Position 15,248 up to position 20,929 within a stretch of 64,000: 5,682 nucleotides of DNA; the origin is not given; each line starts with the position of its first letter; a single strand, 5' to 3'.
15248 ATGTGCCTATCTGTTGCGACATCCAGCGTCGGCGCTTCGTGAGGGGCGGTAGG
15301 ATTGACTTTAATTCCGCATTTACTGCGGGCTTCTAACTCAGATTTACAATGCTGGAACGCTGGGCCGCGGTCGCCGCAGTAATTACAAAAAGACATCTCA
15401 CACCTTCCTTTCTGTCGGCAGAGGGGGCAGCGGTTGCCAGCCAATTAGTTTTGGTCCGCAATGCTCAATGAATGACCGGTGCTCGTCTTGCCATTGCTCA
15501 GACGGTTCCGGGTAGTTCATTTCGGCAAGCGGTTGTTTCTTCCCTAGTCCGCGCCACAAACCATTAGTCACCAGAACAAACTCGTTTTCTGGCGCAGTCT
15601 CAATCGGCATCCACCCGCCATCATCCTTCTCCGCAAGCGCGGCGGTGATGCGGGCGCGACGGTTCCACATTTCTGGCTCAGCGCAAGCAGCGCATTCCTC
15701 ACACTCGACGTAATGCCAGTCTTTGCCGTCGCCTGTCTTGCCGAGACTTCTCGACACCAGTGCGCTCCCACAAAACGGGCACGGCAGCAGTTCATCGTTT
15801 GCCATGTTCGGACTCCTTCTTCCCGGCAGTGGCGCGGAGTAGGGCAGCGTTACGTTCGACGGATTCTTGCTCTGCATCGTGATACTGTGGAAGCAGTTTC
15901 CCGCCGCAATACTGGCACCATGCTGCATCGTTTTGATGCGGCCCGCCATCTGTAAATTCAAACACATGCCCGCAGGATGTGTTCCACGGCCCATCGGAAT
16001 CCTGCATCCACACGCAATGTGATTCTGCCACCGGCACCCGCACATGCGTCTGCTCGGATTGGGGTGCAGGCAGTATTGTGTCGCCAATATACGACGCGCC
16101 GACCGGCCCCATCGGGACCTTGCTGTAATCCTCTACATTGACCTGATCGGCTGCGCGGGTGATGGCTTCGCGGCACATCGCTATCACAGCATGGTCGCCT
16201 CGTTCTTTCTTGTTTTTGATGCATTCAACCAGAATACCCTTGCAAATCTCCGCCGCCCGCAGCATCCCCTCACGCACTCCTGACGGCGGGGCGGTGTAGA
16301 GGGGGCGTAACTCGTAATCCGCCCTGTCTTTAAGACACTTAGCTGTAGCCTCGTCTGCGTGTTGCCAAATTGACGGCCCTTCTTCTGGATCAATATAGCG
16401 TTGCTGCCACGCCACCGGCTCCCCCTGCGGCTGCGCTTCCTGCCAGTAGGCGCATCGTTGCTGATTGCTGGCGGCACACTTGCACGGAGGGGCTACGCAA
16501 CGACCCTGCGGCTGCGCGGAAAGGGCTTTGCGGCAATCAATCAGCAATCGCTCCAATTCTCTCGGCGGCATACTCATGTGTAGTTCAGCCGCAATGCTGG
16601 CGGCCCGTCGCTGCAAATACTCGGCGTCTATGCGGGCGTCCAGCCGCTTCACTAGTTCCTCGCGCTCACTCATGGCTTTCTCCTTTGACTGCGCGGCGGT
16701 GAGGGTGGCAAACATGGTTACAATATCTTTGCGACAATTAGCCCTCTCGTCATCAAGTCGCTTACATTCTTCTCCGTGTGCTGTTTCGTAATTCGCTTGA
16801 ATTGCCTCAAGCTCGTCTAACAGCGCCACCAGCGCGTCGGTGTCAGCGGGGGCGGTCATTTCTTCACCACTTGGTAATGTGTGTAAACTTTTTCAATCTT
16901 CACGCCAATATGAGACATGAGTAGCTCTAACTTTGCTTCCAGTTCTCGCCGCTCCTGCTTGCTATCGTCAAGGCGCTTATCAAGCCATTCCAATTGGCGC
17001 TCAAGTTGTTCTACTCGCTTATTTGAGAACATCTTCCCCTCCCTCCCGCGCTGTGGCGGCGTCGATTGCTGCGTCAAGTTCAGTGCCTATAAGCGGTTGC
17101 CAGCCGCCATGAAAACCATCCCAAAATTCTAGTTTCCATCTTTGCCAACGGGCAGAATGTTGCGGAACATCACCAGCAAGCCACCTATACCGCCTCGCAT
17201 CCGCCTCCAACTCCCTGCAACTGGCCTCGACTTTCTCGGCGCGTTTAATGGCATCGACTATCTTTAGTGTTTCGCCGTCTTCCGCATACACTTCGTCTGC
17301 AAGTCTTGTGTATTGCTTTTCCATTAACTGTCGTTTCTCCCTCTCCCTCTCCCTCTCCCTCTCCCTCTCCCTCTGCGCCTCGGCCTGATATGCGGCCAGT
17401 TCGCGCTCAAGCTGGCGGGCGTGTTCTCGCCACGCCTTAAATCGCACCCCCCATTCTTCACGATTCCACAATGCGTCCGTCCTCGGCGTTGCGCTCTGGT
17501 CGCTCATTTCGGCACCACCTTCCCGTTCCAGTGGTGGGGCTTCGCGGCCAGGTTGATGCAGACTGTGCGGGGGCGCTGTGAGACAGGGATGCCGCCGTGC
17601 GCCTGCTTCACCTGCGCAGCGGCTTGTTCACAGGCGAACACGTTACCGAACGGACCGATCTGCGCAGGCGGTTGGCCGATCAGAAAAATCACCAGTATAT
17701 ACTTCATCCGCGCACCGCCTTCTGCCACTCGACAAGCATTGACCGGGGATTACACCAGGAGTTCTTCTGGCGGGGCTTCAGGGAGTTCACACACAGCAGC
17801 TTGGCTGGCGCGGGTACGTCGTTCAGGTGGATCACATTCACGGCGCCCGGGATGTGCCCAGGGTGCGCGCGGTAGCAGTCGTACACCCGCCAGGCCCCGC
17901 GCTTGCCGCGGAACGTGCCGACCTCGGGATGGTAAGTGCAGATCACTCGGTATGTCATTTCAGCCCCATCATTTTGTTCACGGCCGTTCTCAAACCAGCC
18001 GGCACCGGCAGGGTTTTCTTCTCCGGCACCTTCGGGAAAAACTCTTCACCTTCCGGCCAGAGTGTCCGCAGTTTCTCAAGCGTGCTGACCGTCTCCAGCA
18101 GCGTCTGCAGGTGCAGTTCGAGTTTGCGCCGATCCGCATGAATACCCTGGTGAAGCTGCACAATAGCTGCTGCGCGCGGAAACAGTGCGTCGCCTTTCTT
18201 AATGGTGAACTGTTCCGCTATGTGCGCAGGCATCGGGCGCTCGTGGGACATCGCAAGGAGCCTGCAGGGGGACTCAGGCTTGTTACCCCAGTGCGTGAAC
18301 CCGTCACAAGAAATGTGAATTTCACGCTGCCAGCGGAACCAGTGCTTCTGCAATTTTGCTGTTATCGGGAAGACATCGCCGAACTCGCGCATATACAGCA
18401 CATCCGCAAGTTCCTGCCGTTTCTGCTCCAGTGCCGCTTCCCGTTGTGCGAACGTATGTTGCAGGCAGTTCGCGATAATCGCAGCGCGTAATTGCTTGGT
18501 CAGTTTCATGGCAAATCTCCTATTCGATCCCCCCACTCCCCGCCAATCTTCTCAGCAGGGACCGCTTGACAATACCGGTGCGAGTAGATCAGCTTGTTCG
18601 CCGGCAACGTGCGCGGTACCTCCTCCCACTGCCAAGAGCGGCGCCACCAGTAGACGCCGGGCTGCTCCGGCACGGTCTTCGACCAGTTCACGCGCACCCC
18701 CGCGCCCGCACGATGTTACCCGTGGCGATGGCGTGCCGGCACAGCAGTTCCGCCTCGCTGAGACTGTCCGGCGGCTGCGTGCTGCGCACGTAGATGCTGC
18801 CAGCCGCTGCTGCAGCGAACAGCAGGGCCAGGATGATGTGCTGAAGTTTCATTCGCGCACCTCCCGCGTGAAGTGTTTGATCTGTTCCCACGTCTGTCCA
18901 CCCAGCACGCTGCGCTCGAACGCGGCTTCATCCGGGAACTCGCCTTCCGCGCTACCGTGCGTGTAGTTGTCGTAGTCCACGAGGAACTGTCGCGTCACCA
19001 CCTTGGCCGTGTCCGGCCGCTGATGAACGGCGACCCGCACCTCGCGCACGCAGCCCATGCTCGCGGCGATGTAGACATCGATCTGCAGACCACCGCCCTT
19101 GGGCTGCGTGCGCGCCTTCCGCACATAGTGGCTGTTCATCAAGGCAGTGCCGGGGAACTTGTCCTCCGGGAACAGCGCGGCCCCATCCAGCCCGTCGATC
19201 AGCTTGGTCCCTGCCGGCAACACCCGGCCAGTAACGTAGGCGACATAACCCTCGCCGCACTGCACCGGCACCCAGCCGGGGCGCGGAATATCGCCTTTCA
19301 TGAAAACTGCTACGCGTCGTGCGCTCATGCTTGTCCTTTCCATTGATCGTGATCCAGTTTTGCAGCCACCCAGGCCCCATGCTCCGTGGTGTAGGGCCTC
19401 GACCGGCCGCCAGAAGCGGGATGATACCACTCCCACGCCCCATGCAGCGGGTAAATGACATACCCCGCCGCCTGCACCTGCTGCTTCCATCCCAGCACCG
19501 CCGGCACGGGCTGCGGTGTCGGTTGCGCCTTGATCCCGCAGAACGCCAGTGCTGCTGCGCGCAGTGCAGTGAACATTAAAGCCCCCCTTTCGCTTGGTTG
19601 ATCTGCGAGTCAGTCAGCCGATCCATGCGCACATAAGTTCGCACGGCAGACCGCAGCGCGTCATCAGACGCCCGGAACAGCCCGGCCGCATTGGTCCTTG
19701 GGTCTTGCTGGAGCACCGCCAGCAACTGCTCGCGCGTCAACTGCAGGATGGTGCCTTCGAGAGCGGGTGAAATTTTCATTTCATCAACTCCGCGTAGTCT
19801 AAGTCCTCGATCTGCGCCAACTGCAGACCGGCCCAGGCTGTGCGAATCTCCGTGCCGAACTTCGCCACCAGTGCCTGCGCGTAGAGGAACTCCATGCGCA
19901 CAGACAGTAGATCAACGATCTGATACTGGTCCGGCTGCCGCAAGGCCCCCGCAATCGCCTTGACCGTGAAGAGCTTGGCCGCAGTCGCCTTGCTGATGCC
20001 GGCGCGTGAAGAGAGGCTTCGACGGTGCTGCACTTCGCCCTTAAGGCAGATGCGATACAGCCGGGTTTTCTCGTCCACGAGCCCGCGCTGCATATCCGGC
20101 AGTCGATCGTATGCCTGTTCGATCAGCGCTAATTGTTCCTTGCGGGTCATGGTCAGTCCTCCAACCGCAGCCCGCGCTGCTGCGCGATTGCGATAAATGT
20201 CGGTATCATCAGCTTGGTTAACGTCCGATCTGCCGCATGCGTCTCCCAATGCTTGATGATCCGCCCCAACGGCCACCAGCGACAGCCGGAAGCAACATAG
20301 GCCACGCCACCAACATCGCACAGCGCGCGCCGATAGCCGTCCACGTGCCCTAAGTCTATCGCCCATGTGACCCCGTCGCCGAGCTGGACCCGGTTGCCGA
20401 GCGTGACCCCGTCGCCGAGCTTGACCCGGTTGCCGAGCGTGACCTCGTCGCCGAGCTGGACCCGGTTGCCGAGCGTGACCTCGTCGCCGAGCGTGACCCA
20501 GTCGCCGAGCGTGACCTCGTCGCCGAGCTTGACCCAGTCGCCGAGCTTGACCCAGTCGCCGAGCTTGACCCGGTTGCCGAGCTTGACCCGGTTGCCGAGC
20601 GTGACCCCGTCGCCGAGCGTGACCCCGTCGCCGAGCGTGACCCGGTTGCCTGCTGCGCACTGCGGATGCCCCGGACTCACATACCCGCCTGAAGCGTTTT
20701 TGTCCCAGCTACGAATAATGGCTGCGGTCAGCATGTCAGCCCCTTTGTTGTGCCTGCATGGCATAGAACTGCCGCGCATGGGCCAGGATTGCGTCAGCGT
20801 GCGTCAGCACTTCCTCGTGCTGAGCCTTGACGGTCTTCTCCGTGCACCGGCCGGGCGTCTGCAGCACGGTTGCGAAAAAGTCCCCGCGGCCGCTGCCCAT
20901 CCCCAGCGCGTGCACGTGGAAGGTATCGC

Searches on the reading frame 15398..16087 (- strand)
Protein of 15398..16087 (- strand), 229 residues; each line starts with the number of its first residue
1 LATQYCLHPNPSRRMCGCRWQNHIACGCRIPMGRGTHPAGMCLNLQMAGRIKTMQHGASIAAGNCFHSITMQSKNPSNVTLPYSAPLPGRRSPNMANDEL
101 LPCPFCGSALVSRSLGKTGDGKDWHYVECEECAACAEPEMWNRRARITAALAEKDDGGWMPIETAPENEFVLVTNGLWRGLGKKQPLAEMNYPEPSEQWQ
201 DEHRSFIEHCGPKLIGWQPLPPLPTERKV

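Call 46: search_protein_families(library=phrogs, proteins=[window:15398-16087:-], max_evalue=0.001)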
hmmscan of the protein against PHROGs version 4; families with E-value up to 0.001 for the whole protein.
window:15398-16087:- (229 aa): 1 family
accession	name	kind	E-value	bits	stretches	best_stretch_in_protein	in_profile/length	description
phrog_599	-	moron, auxiliary metabolic gene and host takeover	7.2e-08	33.9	1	95-155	69-137/262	Lar-like restriction alleviation protein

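Call 47: search_protein_families(library=pfam, proteins=[window:15398-16087:-], max_evalue=0.001)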
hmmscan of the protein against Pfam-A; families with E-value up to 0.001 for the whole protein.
window:15398-16087:- (229 aa): 1 family
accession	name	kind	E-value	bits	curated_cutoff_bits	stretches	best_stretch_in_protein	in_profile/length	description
PF14354.12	Lar_restr_allev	-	0.00093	19.8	28.6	1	98-137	1-34/58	Restriction alleviation protein Lar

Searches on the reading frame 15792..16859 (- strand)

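Call 46: search_protein_families(library=phrogs, proteins=[window:15792-16859:-], max_evalue=0.001)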
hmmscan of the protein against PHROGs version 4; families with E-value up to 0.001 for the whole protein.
window:15792-16859:- (355 aa): 1 family
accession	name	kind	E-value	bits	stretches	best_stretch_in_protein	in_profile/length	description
phrog_10312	-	unknown function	3.7e-10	41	1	277-336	69-127/142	-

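Call 47: search_protein_families(library=pfam, proteins=[window:15792-16859:-], max_evalue=0.001)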
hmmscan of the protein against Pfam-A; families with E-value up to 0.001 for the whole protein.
window:15792-16859:- (355 aa): 0 families

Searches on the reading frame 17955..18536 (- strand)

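Call 44: search_protein_families(library=phrogs, proteins=[window:17955-18536:-], max_evalue=0.01)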
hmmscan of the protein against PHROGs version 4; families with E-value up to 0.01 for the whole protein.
window:17955-18536:- (193 aa): 1 family
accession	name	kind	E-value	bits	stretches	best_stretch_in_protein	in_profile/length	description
phrog_1965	-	unknown function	3.5e-18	67.9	2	102-192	112-203/208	-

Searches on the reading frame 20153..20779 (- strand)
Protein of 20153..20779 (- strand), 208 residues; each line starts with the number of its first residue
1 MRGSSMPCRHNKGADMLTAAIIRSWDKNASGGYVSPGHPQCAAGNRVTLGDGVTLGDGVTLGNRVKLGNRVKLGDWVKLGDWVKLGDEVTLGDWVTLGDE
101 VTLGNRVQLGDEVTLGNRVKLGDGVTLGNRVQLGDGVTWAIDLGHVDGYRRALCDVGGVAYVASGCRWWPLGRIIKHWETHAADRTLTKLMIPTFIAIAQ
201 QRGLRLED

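Call 8: search_protein_families(library=pfam, proteins=[window:20153-20779:-], max_evalue=0.01)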
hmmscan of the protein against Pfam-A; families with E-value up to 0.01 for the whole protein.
window:20153-20779:- (208 aa): 4 families
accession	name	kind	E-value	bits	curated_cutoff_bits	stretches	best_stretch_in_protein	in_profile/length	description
PF00132.30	Hexapep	-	1.8e-21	75.3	27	4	95-129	2-36/36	Bacterial transferase hexapeptide (six repeats)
PF25084.1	LbH_EIF2B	-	2.2e-06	28.1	54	1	41-132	16-104/105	EIF2B subunit epsilon LbH domain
PF14602.12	Hexapep_2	-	0.00036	20.6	27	0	45-67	6-26/34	Hexapeptide repeat of succinyl-transferase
PF25087.1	GMPPB_C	-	0.00038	20.6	39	1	40-115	16-89/110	GMPPB C-terminal domain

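Call 9: search_protein_families(library=phrogs, proteins=[window:20153-20779:-], max_evalue=0.001)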
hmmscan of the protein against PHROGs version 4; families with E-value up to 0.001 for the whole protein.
window:20153-20779:- (208 aa): 2 families
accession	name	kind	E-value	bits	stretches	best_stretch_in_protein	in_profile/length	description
phrog_5353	-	unknown function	5.9e-16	59.8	1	44-136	90-182/256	-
phrog_2154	-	unknown function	5.3e-07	30.3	0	83-134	101-155/185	-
